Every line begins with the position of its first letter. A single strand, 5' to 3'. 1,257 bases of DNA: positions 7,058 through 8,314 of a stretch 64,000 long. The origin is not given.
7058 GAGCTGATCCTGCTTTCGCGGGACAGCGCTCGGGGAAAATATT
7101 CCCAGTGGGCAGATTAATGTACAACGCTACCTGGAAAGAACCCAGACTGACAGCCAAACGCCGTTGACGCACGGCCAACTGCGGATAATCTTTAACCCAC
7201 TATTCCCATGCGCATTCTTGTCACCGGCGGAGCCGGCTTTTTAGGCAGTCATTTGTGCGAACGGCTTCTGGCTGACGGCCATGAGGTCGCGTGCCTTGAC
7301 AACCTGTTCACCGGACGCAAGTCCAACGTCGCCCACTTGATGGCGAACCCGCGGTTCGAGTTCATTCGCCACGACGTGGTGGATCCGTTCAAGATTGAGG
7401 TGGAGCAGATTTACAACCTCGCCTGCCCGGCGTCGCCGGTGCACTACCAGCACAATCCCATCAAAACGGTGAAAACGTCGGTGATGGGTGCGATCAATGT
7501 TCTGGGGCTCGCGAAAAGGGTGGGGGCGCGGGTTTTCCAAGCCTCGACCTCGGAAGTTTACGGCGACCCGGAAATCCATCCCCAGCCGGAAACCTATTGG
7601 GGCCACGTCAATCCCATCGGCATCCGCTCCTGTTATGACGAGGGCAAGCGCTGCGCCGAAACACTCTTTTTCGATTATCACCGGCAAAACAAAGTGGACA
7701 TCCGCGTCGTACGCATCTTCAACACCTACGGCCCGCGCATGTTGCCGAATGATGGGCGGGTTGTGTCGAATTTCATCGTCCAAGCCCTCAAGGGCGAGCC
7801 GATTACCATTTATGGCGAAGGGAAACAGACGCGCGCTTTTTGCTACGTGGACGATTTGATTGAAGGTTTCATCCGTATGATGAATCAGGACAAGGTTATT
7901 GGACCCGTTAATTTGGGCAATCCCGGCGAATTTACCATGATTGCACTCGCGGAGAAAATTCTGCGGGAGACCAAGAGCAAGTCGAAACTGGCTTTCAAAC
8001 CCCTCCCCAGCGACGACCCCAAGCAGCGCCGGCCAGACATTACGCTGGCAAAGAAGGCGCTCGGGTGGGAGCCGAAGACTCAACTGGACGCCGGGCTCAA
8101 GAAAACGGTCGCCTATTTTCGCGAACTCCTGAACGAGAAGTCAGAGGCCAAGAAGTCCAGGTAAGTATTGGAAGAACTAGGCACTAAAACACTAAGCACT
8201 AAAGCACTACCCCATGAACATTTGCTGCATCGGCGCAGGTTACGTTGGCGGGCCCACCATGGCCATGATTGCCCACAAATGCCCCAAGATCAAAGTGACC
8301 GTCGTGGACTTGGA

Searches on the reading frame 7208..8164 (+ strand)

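Call 53: search_protein_families(library=ncbifam, proteins=[window:7208-8164:+], max_evalue=1e-8)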
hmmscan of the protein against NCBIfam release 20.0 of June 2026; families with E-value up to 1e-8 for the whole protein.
window:7208-8164:+ (318 aa): 17 families
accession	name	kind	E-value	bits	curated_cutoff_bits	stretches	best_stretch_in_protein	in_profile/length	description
TIGR01181.1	dTDP_gluc_dehyt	equivalog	3.8e-38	131.4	365.1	1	2-306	1-313/321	dTDP-glucose 4,6-dehydratase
TIGR04180.1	EDH_00030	hypoth_equivalog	2.2e-35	122.2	475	1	3-262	1-263/297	NAD-dependent 4,6-dehydratase LegB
NF008872.0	PRK11908.1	equivalog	1.5e-30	106.4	294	1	2-312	3-343/349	bifunctional UDP-4-keto-pentose/UDP-xylose synthase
NF005998.1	PRK08125.1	equivalog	2.1e-29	102.4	777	1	2-304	317-649/649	bifunctional UDP-4-amino-4-deoxy-L-arabinose formyltransferase/UDP-glucuronic acid oxidase ArnA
TIGR01179.1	galE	equivalog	2.8e-25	88.9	262.3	1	2-303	1-324/332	UDP-glucose 4-epimerase GalE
NF011728.1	PRK15181.1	equivalog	8.4e-23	80.9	760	1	2-304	17-337/348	Vi polysaccharide biosynthesis UDP-N-acetylglucosaminuronic acid C-4 epimerase TviC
NF007490.0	PRK10084.1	subfamily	1.4e-22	80.2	649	1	1-305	1-335/361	dTDP-glucose 4,6-dehydratase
NF007582.0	PRK10217.1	equivalog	2.1e-22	79.7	698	1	2-304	3-331/355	dTDP-glucose 4,6-dehydratase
TIGR02197.1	heptose_epim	equivalog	1.8e-17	63.5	274.6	1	3-302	1-311/316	ADP-glyceromanno-heptose 6-epimerase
NF047922.1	GDPFucSynFcl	equivalog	7.3e-14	51.9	500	1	147-306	138-303/308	GDP-L-fucose synthase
TIGR02622.1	CDP_4_6_dhtase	equivalog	1.8e-13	50.4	278.45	1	2-315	6-341/352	CDP-glucose 4,6-dehydratase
NF007956.0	PRK10675.1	subfamily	5.8e-13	48.7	394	1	1-294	1-319/338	UDP-glucose 4-epimerase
NF041015.1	UDPsulfquin_syn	equivalog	7.9e-13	48.1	575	0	183-226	236-279/384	UDP-sulfoquinovose synthase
NF047837.1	UDPAcbARedWbcJ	equivalog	1.3e-10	40.8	500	0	142-261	102-221/372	UDP-2-acetamido-2,6-beta-L-arabino-hexul-4-ose reductase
TIGR01777.1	yfcH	hypoth_equivalog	2.9e-10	40.2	207.35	0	202-256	188-242/292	TIGR01777 family oxidoreductase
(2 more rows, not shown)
